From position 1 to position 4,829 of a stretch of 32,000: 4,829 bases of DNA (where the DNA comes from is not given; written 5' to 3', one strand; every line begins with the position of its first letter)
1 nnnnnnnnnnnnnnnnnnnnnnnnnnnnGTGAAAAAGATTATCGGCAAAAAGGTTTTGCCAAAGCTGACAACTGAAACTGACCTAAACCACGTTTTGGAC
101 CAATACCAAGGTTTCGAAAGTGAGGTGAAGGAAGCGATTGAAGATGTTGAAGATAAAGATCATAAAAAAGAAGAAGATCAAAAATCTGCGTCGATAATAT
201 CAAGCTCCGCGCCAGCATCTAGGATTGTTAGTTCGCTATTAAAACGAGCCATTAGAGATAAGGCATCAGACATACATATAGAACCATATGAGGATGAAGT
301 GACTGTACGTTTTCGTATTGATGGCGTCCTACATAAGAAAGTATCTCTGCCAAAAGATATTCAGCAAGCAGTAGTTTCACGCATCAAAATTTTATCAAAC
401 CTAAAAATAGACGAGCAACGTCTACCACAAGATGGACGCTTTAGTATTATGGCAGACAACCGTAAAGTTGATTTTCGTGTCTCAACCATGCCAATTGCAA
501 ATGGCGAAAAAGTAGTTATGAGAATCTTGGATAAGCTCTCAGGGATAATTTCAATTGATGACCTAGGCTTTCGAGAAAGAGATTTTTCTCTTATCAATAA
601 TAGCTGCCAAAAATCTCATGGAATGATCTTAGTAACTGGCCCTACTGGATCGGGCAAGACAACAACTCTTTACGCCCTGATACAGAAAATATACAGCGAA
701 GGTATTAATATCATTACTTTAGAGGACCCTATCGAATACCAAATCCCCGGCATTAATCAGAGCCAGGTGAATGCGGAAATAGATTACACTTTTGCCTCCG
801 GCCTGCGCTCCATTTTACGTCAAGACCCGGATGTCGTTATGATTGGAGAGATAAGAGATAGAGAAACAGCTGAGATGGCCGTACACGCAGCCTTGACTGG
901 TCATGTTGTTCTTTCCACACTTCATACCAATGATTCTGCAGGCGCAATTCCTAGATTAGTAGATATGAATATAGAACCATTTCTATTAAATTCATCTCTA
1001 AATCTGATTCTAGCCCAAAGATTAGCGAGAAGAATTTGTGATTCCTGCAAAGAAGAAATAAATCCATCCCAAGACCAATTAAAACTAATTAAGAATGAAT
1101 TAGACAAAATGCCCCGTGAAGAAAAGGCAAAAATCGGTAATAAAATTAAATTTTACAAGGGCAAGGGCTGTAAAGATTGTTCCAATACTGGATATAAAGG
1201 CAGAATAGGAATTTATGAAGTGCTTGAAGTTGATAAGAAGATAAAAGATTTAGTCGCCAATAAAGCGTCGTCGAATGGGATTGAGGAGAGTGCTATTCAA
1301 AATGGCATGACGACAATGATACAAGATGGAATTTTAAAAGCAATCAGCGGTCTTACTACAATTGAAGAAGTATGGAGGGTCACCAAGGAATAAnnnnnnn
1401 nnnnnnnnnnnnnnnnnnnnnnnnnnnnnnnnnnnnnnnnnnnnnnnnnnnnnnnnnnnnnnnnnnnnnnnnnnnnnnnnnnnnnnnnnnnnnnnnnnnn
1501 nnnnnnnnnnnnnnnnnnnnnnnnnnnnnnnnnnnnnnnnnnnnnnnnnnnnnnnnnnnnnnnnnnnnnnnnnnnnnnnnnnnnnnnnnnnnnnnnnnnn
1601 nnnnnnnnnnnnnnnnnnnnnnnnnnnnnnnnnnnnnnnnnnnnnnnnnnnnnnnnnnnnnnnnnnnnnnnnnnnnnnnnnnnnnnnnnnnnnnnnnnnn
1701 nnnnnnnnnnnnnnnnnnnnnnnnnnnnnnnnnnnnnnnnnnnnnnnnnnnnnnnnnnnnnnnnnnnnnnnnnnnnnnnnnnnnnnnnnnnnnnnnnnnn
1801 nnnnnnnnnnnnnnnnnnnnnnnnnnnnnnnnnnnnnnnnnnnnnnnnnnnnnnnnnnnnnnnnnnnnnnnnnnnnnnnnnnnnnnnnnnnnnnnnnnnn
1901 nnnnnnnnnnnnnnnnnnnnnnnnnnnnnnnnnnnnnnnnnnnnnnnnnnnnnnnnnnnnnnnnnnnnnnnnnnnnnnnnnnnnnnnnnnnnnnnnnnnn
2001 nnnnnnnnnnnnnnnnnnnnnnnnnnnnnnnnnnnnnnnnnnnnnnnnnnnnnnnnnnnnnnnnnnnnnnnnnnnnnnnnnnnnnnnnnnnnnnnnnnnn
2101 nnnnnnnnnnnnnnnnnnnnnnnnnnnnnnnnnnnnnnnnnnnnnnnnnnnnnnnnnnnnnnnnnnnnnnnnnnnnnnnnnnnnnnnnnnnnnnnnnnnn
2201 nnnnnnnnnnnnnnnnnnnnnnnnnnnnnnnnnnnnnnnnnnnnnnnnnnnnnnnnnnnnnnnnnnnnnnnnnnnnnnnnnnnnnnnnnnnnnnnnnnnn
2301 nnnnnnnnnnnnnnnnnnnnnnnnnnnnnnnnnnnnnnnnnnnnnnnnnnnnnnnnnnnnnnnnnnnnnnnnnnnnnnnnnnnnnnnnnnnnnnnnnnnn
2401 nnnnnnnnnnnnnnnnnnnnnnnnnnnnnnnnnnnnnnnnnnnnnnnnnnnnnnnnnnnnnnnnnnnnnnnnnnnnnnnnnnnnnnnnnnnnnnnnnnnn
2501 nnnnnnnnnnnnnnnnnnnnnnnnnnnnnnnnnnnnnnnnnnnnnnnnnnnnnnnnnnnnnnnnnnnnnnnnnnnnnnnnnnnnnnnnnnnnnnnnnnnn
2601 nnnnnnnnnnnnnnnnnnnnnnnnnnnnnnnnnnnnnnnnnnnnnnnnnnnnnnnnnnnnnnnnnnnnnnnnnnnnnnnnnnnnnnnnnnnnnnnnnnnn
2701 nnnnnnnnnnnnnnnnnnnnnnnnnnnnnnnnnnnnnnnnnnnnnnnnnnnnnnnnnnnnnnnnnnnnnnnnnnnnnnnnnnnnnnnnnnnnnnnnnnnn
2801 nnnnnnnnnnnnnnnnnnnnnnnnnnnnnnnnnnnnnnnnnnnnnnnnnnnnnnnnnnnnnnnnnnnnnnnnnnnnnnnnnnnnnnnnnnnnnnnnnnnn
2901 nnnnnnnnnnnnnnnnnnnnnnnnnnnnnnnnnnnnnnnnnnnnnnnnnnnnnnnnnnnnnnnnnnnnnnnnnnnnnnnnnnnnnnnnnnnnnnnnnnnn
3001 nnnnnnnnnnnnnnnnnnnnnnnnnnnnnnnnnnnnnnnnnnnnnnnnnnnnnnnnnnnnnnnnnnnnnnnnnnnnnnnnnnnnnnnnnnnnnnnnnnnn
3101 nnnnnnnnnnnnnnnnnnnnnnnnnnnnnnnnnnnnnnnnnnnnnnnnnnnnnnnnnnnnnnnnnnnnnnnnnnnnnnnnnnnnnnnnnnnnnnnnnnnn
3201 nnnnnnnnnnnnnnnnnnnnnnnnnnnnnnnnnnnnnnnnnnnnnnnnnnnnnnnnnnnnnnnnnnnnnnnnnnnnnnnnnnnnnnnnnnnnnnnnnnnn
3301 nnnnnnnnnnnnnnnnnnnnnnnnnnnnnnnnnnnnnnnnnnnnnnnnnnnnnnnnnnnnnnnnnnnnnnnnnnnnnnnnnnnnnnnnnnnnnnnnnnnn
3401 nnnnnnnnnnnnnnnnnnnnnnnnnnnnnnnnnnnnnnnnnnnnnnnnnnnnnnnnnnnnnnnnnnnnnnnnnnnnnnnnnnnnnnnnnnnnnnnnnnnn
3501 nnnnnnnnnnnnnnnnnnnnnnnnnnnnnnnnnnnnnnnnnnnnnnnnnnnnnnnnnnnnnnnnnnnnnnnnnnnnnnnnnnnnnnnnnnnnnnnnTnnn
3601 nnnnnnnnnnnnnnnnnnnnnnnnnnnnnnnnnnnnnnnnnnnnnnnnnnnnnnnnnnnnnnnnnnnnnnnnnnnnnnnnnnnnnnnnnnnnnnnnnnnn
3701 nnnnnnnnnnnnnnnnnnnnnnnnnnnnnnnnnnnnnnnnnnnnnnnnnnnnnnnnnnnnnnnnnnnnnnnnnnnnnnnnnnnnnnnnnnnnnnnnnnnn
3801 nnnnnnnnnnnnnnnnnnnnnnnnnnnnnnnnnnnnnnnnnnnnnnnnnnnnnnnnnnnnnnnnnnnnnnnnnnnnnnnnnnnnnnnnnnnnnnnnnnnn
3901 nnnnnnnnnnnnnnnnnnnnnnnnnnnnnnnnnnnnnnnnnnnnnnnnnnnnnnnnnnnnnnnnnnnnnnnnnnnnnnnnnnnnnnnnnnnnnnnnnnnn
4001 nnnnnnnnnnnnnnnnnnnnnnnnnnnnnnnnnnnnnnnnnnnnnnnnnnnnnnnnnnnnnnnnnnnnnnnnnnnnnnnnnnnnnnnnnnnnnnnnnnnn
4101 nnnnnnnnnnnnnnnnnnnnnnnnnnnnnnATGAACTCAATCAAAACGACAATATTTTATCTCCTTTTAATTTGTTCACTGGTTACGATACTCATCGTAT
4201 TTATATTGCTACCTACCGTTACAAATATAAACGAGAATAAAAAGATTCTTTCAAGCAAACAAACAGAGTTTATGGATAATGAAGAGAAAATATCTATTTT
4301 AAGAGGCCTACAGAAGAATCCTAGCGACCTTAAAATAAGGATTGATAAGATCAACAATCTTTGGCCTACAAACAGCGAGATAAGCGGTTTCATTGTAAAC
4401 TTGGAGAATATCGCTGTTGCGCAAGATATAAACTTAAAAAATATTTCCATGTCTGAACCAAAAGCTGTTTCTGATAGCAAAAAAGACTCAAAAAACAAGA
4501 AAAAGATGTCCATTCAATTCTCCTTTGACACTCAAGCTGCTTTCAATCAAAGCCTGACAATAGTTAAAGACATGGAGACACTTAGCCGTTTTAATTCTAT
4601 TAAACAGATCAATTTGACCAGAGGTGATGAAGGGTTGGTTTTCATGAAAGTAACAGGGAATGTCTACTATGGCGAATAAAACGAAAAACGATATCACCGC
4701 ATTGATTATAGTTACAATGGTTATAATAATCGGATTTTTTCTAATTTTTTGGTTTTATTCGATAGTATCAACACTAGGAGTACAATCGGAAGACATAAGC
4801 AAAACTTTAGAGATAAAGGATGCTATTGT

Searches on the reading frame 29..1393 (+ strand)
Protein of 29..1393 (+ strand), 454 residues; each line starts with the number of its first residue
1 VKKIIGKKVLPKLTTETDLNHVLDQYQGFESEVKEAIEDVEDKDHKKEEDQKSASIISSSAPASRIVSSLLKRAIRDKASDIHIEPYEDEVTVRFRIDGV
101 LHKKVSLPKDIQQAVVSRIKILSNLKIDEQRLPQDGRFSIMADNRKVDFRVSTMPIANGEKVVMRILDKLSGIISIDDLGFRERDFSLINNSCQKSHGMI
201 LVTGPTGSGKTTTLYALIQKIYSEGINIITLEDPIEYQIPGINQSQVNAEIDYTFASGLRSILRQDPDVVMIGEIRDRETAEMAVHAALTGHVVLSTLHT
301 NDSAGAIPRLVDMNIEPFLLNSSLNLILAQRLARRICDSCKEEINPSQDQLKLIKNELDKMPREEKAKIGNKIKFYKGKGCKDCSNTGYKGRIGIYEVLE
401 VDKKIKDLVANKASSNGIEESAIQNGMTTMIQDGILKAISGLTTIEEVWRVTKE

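Call 42: search_protein_families(library=pfam, proteins=[window:29-1393:+], max_evalue=0.001)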
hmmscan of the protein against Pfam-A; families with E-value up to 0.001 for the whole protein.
window:29-1393:+ (454 aa): 8 families
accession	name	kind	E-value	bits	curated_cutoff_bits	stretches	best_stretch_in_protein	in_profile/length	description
PF00437.27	T2SSE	-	8.6e-136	452.9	24.9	1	59-450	4-370/370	Type II/IV secretion system protein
PF20720.3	nSTAND3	-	4e-06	27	27.2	1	195-235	15-55/155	Novel STAND NTPase 3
PF13173.12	AAA_14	-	6.2e-06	26.7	27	1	198-289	3-85/129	AAA domain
PF25199.1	nSTAND_NTPase5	-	2.5e-05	24.6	34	1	192-237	36-82/145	Novel STAND NTPase 5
PF13604.12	AAA_30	-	0.00022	21.5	27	1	189-230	10-51/191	AAA domain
PF13401.12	AAA_22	-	0.00038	21.2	27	1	196-224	4-32/130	AAA domain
PF04851.21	ResIII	-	0.00056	20.3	22.5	0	191-228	17-56/164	Type III restriction enzyme, res subunit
PF13191.12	AAA_16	-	0.00097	20.1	32.6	0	188-225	15-52/167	AAA ATPase domain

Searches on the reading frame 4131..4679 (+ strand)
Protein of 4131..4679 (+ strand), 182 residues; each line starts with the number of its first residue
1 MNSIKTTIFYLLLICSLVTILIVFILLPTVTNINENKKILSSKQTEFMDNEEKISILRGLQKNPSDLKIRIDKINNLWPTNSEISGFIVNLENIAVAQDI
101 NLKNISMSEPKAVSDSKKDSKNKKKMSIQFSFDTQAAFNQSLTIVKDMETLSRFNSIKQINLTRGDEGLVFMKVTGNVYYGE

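Call 42: search_protein_families(library=pfam, proteins=[window:4131-4679:+], max_evalue=0.001)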
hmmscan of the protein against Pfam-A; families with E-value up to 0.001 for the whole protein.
window:4131-4679:+ (182 aa): 1 family
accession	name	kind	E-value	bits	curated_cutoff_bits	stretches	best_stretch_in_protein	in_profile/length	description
PF04350.18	PilO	-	0.00046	20.8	22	1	36-175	4-137/145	Pilus assembly protein, PilO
